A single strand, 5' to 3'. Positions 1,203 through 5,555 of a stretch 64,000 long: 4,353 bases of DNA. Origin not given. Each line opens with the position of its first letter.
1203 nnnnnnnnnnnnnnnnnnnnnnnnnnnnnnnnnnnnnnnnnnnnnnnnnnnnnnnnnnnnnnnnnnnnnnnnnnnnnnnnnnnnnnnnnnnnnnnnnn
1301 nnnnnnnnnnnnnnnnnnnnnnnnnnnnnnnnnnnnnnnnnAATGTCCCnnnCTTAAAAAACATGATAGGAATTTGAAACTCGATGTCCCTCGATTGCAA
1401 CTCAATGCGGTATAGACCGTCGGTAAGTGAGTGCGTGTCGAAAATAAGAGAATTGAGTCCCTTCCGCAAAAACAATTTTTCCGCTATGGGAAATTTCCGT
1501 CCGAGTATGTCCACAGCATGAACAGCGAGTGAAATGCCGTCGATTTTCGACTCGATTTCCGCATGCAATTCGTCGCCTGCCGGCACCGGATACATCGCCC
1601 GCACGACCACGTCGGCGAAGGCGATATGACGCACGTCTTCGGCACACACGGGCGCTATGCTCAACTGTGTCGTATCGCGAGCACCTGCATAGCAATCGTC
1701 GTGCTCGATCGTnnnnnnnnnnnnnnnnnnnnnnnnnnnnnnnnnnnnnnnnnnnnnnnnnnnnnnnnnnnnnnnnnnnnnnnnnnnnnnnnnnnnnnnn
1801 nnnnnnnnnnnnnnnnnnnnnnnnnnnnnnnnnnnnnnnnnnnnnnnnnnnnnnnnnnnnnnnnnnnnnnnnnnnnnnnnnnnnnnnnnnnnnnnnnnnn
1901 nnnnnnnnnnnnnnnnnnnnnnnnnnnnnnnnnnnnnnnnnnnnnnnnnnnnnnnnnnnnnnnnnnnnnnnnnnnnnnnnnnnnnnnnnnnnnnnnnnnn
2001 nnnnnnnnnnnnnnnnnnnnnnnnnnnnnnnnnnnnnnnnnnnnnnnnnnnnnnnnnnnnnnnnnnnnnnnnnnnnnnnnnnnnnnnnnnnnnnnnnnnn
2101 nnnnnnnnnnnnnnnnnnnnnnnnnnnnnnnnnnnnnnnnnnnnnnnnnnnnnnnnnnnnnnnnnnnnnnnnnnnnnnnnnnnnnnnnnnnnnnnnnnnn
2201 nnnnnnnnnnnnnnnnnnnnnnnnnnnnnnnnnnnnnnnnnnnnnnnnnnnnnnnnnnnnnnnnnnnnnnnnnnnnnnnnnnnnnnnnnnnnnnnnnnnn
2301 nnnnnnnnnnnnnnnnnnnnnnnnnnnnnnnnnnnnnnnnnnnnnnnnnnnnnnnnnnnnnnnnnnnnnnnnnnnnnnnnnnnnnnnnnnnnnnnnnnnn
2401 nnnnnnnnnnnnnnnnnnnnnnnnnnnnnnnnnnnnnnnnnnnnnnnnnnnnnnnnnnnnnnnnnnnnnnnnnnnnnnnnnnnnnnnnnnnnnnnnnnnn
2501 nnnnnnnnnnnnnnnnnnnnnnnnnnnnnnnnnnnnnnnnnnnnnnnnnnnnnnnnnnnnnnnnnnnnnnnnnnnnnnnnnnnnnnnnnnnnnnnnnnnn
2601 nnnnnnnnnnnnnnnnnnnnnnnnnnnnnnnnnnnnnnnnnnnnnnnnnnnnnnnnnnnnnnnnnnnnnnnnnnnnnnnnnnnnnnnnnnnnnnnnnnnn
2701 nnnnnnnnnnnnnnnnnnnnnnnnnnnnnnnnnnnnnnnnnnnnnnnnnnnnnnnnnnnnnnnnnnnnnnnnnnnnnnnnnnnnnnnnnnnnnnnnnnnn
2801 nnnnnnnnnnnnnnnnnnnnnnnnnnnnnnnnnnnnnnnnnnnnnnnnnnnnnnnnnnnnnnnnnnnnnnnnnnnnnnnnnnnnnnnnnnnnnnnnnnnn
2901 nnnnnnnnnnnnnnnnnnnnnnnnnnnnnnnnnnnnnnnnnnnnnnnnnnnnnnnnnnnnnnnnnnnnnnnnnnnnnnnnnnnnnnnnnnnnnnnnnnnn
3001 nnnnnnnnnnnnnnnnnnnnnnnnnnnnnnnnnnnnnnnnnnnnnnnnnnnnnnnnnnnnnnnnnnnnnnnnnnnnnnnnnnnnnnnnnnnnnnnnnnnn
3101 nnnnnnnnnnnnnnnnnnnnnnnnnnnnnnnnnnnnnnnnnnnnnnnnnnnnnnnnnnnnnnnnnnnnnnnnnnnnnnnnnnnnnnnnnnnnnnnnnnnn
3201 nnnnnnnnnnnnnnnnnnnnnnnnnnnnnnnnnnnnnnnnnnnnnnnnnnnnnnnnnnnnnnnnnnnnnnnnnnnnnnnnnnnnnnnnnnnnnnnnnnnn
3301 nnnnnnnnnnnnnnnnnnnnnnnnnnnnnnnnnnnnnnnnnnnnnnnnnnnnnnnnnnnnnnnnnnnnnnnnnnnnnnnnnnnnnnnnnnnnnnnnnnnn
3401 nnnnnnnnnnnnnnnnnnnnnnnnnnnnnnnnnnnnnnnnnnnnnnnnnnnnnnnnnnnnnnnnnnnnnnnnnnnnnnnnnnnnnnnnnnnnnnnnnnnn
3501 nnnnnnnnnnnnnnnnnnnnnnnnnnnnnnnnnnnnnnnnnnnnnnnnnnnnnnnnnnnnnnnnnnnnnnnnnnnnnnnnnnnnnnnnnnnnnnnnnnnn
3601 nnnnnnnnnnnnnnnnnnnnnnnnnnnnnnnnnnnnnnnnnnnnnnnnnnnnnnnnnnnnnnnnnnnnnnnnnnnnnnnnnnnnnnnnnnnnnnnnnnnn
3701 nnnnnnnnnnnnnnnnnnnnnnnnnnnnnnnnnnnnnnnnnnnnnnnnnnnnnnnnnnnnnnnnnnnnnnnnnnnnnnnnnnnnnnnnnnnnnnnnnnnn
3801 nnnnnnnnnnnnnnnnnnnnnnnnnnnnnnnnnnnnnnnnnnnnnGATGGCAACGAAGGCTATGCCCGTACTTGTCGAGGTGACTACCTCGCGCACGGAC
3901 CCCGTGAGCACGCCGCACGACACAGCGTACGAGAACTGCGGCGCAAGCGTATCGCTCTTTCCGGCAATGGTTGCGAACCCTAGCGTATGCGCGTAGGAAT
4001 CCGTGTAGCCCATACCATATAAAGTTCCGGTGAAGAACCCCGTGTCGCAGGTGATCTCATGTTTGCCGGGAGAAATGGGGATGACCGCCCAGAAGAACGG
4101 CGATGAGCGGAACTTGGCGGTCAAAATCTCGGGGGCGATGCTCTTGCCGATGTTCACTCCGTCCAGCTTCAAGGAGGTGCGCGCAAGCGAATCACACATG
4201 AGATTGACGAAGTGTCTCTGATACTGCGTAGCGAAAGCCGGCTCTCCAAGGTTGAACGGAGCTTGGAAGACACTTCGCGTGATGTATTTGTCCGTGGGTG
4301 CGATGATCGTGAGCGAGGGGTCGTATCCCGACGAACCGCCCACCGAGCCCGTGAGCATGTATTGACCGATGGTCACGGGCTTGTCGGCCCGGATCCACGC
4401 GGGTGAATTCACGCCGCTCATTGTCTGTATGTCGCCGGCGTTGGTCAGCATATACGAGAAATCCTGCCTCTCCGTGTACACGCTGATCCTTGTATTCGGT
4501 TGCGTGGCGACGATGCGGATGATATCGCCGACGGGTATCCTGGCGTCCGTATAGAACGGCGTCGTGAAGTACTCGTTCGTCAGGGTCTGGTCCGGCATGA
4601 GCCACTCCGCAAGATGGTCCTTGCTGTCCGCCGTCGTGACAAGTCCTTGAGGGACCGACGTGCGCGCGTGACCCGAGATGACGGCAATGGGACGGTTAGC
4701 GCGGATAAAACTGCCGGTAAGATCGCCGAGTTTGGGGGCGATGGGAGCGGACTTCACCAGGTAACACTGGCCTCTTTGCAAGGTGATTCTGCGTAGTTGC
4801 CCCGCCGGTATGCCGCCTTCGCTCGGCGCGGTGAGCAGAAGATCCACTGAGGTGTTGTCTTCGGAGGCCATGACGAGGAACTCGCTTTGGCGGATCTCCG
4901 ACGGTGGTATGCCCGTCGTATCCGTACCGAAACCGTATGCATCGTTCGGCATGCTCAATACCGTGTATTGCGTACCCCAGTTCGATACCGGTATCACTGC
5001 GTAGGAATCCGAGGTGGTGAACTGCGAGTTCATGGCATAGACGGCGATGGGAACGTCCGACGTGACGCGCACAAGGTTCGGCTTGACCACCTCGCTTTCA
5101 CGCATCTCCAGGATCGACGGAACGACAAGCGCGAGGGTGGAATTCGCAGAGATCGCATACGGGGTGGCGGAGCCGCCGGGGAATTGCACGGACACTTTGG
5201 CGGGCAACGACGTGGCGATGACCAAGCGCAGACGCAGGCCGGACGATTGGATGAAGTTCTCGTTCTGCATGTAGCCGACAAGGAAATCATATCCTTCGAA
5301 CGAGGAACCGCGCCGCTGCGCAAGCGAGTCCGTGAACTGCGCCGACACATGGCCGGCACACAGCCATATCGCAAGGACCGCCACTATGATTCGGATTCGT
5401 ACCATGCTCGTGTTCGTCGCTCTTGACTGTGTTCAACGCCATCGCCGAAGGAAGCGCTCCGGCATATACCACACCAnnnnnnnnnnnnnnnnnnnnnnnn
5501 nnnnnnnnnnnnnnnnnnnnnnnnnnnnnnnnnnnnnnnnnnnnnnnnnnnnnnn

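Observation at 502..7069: OstA/LptA-like protein, giant T9SS cargo A and a beta-barrel OMP arranged as one minus-strand operon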

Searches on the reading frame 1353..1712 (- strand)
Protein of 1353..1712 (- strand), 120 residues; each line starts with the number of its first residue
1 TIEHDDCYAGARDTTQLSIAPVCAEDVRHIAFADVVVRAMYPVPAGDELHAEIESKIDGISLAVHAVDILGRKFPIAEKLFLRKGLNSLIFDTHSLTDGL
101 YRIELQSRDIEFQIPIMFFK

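Call 19: search_protein_families(library=ncbifam, alignment_id=A3, max_evalue=0.1)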
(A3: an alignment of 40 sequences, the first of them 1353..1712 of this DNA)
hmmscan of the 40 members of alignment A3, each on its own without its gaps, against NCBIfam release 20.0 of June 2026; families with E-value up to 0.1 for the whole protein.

A. member 1, window:1353-1712:- (120 aa): 0 families

B. families by the number of members that match (of 40 scanned): 10 families
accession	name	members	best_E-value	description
TIGR04183.1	Por_Secre_tail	26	7.9e-11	T9SS type A sorting domain-containing protein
NF038113.1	T9SSA_dep_M36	17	9.5e-11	T9SS-dependent M36 family metallopeptidase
NF052323.1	T9SSA_dep_M6i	12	2.2e-06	T9SS-dependent M6-like inactivated metalloprotease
NF050177.1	TapA_OM_Porphy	1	0.00052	TapA/TapC family T9SS-dependent outer membrane protein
NF052228.1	T9SS_PorZ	1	0.0008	type IX secretion system anionic LPS delivery protein PorZ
NF009690.0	PRK13211.1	1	0.018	N-acetylglucosamine-binding protein GbpA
NF042983.1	blaOXA-837_like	1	0.028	OXA-837 family class D beta-lactamase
NF033707.1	T9SS_sortase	1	0.03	type IX secretion system sortase PorU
NF010652.0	PRK14051.1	1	0.068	negative regulator GrlR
TIGR01026.1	fliI_yscN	1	0.071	FliI/YscN family ATPase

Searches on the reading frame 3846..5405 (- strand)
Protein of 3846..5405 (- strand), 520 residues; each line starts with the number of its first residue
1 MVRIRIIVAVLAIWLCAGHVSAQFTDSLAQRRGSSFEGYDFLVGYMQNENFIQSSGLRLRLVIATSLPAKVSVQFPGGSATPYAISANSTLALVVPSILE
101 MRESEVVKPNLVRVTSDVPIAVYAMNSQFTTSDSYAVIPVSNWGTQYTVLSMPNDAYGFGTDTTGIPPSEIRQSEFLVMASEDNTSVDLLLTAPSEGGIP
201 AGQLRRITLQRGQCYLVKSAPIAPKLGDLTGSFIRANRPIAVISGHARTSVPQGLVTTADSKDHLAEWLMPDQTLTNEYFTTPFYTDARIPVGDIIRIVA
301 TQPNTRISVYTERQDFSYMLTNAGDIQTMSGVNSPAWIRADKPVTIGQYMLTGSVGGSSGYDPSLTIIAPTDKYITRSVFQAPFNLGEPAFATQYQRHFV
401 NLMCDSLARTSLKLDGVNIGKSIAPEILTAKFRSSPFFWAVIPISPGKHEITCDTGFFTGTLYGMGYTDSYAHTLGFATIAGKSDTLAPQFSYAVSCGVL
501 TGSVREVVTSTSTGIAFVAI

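Call 70: search_solved_structures(query=A7, max_evalue=1, show_alignments=1)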
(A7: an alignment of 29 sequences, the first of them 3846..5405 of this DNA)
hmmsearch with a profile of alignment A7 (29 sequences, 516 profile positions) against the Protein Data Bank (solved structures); distinct sequences matched with E-value up to 1: 0.
